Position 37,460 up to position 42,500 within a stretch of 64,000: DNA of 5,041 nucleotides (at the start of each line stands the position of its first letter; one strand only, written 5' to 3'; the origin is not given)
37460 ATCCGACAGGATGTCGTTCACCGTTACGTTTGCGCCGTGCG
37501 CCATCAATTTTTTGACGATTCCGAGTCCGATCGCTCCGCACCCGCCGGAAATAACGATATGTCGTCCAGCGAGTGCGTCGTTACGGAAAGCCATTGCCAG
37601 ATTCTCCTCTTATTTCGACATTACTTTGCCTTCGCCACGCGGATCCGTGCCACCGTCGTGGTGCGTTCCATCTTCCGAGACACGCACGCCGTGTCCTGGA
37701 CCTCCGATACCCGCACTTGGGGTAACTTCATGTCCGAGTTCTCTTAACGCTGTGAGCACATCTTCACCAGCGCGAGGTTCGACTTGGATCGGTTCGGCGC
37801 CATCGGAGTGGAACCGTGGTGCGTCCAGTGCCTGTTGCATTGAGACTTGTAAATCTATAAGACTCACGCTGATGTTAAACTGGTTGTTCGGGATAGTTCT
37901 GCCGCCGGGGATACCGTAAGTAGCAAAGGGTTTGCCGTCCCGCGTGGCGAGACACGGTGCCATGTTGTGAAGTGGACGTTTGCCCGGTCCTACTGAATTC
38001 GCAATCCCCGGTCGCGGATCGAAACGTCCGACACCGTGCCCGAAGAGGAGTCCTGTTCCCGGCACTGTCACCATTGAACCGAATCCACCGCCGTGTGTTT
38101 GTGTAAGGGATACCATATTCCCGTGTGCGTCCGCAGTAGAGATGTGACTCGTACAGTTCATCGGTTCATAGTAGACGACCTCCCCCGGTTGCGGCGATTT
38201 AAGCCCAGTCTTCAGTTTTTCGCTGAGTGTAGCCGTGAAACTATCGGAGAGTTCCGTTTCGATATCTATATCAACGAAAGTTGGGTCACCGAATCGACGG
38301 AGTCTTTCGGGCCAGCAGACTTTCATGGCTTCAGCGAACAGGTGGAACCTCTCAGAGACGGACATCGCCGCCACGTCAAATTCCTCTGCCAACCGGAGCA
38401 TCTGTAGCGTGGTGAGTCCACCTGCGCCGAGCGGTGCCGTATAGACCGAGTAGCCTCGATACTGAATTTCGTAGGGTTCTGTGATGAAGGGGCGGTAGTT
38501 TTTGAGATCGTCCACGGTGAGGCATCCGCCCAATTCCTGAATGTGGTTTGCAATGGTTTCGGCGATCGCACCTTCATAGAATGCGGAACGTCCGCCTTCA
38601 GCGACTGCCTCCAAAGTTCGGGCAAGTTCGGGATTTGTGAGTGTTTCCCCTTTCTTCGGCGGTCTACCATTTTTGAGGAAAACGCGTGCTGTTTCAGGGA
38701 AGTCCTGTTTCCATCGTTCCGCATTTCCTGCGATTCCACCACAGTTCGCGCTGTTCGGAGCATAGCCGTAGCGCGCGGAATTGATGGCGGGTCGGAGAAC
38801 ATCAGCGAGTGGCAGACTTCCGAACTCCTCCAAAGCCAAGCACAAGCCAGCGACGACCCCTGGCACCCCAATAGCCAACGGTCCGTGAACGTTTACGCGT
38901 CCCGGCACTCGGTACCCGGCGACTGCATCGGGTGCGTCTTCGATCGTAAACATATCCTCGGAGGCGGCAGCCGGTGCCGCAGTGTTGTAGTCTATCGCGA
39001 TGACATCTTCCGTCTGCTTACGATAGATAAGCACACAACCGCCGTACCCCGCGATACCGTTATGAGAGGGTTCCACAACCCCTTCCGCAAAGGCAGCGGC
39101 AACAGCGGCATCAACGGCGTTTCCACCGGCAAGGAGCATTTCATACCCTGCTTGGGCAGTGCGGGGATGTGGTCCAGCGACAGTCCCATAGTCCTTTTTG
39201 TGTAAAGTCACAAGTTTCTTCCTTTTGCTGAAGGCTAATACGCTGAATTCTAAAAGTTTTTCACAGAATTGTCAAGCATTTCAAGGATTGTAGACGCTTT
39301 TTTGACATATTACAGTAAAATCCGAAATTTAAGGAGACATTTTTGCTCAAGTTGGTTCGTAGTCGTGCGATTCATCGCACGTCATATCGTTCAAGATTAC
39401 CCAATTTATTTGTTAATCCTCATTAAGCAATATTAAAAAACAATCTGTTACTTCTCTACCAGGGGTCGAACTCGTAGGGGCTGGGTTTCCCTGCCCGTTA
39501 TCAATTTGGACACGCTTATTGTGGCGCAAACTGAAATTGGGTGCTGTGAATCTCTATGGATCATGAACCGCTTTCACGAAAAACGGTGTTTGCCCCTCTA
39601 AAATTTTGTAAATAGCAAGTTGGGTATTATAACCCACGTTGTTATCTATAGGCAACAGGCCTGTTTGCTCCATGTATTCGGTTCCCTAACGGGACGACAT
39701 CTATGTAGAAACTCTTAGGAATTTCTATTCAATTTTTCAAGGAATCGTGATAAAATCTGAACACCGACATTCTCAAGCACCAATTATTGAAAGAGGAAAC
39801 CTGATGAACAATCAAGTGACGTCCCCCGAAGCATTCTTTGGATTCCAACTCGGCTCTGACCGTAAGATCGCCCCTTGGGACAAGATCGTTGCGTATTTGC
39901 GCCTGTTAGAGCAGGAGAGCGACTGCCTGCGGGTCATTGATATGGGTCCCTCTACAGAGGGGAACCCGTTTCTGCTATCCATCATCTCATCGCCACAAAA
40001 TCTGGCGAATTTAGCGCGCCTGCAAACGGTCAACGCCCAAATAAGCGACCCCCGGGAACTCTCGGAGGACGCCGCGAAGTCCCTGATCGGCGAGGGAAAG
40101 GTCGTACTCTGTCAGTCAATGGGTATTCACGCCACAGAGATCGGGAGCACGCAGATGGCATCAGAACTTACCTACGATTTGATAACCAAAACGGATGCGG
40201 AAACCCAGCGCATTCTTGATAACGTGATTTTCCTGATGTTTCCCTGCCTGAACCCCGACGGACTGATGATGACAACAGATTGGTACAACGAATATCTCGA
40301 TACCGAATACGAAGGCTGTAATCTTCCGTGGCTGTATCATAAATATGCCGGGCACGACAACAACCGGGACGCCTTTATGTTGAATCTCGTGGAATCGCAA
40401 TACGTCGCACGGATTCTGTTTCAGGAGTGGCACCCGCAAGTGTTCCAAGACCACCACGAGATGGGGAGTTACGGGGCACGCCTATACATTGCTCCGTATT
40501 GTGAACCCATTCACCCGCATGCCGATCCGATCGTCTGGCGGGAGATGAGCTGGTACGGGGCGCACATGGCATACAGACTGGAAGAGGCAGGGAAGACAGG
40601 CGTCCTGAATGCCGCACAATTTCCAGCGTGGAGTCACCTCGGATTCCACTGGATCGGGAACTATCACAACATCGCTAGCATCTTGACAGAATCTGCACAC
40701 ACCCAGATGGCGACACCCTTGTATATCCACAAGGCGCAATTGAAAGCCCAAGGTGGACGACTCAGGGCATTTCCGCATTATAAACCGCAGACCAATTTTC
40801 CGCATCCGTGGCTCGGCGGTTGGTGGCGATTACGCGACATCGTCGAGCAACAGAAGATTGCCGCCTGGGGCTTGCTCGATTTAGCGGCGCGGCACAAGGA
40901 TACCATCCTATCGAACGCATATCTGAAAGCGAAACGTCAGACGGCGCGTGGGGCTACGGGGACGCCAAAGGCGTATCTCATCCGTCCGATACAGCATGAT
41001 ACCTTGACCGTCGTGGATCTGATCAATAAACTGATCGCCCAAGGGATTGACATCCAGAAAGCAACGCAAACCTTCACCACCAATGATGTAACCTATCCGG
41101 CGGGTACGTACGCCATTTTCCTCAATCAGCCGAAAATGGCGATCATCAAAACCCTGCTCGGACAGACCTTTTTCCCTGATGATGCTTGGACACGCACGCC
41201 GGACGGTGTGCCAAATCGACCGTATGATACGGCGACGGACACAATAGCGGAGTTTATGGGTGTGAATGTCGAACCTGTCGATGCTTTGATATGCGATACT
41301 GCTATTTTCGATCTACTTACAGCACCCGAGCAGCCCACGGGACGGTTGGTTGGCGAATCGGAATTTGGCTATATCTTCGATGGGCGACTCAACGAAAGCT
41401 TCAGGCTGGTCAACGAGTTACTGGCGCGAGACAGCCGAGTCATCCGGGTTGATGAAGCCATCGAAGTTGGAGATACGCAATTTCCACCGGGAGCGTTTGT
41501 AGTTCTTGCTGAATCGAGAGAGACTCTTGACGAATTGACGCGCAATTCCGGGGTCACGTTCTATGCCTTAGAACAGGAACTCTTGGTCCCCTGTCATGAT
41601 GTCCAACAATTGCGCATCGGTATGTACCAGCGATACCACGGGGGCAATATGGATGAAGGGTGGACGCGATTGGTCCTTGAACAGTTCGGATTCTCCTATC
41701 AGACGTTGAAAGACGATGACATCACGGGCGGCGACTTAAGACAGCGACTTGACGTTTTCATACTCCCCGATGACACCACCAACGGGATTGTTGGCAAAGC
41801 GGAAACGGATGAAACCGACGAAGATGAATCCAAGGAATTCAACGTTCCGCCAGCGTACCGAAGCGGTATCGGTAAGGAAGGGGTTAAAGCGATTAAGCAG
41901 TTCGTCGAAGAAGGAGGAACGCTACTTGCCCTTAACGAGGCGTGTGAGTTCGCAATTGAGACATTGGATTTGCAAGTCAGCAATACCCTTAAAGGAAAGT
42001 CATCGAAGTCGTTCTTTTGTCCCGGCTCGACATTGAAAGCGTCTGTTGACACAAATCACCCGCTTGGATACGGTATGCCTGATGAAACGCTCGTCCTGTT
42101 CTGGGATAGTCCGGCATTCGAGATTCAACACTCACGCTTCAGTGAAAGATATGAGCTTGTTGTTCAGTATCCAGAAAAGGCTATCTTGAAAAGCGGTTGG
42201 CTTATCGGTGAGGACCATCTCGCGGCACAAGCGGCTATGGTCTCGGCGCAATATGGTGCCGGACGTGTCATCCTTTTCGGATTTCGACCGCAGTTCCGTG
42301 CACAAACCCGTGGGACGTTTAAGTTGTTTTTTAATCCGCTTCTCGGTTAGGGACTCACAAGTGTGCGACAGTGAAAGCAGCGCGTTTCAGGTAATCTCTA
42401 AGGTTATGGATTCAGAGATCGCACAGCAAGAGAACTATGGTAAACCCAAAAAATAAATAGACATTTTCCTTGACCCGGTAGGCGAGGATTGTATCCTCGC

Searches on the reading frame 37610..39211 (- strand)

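Call 17: search_protein_families(library=pfam, proteins=[window:37610-39211:-], max_evalue=0.01)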
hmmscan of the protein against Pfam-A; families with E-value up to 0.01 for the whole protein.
window:37610-39211:- (533 aa): 1 family
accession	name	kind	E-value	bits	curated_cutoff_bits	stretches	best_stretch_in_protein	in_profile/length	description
PF01019.26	G_glu_transpept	-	3.3e-129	432.4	27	1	24-528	2-512/512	Gamma-glutamyltranspeptidase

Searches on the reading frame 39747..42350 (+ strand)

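Call 17: search_protein_families(library=pfam, proteins=[window:39747-42350:+], max_evalue=0.01)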
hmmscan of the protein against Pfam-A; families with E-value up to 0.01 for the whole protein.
window:39747-42350:+ (867 aa): 2 families
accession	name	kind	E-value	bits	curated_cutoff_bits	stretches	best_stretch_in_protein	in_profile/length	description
PF00246.29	Peptidase_M14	-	1.9e-15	57.7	21.6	1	47-186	1-120/286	Zinc carboxypeptidase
PF09825.15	BPL_N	-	0.0007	19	24.2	0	796-853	175-224/283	Biotin-protein ligase, N terminal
